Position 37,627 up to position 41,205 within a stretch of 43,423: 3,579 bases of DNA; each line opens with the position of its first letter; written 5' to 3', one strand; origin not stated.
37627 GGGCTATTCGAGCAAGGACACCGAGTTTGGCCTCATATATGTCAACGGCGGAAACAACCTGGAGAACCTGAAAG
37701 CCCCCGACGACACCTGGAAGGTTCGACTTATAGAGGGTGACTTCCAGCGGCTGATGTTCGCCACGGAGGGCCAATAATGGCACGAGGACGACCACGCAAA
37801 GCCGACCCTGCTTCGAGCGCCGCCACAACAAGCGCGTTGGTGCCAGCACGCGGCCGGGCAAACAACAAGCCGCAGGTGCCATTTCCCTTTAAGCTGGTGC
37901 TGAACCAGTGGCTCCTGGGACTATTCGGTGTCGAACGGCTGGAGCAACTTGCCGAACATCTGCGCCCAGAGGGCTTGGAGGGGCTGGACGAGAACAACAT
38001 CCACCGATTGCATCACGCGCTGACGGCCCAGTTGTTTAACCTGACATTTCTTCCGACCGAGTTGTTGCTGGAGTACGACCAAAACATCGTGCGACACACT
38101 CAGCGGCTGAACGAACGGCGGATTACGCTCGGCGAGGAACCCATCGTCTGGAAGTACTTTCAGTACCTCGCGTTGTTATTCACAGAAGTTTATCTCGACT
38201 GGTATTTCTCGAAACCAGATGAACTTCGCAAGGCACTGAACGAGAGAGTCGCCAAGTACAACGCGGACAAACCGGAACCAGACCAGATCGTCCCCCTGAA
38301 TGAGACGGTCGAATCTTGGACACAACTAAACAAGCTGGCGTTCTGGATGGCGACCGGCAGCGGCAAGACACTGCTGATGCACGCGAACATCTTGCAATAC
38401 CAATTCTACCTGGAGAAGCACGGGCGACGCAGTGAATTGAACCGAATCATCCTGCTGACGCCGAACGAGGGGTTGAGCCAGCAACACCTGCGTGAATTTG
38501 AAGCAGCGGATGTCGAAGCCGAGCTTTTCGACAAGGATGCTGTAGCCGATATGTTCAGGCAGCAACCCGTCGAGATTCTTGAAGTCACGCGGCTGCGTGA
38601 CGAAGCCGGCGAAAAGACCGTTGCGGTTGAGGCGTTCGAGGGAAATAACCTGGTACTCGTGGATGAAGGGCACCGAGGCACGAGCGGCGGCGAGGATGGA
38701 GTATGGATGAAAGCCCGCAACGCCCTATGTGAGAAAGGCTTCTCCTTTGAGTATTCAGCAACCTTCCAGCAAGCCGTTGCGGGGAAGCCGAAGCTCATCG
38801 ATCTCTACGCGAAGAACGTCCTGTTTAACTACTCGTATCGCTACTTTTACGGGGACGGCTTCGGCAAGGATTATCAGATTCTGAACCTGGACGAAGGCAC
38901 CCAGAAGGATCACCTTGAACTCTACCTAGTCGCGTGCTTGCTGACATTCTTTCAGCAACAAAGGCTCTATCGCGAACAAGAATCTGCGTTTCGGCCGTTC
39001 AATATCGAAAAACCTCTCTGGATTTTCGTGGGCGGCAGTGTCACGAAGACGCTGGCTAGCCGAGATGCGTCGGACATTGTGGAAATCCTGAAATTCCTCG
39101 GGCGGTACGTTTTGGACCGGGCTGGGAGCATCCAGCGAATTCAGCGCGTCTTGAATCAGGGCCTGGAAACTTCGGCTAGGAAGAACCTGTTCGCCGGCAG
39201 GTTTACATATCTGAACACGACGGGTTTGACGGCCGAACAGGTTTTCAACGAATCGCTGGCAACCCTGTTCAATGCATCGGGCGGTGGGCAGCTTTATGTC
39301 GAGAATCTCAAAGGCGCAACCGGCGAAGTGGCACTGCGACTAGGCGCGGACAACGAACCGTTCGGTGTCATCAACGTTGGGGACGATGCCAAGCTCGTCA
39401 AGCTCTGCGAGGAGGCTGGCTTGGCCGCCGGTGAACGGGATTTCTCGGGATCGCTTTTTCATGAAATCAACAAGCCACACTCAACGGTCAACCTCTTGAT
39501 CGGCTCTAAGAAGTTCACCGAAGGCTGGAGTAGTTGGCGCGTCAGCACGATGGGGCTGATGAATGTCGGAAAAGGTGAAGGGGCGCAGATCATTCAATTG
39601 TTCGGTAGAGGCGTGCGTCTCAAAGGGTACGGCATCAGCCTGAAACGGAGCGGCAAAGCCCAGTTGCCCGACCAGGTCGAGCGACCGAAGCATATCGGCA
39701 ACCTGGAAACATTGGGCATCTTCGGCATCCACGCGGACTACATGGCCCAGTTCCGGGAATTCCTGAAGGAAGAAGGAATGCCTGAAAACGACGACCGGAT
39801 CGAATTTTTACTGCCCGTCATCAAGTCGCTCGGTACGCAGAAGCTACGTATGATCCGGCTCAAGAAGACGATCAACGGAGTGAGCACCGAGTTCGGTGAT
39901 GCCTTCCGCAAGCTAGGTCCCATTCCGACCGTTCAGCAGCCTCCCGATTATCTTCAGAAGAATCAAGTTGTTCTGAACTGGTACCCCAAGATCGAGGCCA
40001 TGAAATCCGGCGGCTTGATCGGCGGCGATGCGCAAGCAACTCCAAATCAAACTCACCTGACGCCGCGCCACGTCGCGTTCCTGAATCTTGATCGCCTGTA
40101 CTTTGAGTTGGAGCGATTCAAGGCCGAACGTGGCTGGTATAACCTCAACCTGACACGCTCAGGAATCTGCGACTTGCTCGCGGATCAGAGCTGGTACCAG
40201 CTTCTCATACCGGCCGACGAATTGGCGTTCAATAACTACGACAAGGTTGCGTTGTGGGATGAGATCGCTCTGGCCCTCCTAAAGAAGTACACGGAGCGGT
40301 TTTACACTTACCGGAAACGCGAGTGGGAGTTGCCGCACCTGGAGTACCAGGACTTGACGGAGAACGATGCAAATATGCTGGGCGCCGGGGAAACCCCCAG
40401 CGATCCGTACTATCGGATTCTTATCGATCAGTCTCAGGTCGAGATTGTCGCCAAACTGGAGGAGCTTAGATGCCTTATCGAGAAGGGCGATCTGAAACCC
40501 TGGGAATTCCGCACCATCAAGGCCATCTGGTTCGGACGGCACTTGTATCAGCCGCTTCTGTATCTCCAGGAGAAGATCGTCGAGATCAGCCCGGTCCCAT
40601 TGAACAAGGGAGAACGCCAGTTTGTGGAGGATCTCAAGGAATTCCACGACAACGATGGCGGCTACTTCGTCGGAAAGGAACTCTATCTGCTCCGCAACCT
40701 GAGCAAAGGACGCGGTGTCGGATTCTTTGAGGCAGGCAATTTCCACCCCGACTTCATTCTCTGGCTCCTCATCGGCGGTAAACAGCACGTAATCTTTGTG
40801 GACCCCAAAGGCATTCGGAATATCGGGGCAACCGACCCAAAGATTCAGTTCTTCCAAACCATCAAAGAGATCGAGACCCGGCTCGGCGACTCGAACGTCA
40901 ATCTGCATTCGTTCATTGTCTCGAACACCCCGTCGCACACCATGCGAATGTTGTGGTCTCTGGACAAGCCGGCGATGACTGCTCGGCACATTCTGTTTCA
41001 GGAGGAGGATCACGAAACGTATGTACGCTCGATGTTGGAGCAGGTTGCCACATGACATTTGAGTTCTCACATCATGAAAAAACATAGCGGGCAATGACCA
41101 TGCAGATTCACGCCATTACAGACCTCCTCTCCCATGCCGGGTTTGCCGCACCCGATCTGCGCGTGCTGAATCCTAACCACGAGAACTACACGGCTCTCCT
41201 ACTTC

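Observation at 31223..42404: Compact HTH / SNF2 / giant Mod / Res-like helicase-nuclease / CN-hydrolase-like operon: a type III-like R-M core with extra partners (candidate undescribed defence system)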

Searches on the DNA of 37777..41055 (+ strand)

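Call 80: search_dna_similar(query=L166:2602-12354:+, collection=ecoli_genomes, mode=near, max_rows=8)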
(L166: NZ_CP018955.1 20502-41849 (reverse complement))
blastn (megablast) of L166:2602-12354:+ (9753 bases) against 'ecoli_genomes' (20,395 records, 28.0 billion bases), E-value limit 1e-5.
Records with a match: 170; places in all: 185; records where one place covers at least 80% of the query: 2.
Genomes with a match: 157 of 5426; with a place that covers at least 80% of the query: 2. Places per genome that has any: lowest 1, median 1, highest 8. On chromosomes: 4 places; on plasmids: 181.
Best place of each record, by identity: >=99% 167; 95-99% 1; 80-90% 2.
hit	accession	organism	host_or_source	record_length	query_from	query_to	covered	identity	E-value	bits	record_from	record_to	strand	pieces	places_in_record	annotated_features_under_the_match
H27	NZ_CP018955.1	Escherichia coli strain Ecol_316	Homo sapiens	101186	1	9753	100%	100.0%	0e+0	18011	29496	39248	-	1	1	DEAD/DEAH box helicase family protein | site-specific DNA-methyltransferase | SNF2-related protein | helix-turn-helix domain-containing protein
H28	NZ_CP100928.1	Escherichia coli strain ET729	sediment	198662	1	9753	100%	100.0%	0e+0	18005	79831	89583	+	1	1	DEAD/DEAH box helicase family protein | site-specific DNA-methyltransferase | SNF2-related protein | helix-turn-helix transcriptional regulator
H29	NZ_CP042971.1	Escherichia coli strain CFSAN061769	missing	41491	8324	8621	3%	99.7%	1e-150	545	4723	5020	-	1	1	DUF1158 domain-containing protein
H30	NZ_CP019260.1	Escherichia coli strain 13C1065T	chicken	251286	8324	8621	3%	99.7%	1e-150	545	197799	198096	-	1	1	DUF1158 domain-containing protein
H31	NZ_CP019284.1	Escherichia coli strain 13P484A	pig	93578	8324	8621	3%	99.7%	1e-150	545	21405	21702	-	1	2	DUF1158 domain-containing protein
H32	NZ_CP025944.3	Escherichia coli strain SCEC020023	Homo sapiens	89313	8324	8621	3%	99.7%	1e-150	545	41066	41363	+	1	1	DUF1158 domain-containing protein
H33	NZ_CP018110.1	Escherichia coli strain MRSN346595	Homo sapiens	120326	8324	8621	3%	99.7%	1e-150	545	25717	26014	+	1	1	DUF1158 domain-containing protein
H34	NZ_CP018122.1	Escherichia coli strain MRSN346355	Homo sapiens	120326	8324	8621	3%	99.7%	1e-150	545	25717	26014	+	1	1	DUF1158 domain-containing protein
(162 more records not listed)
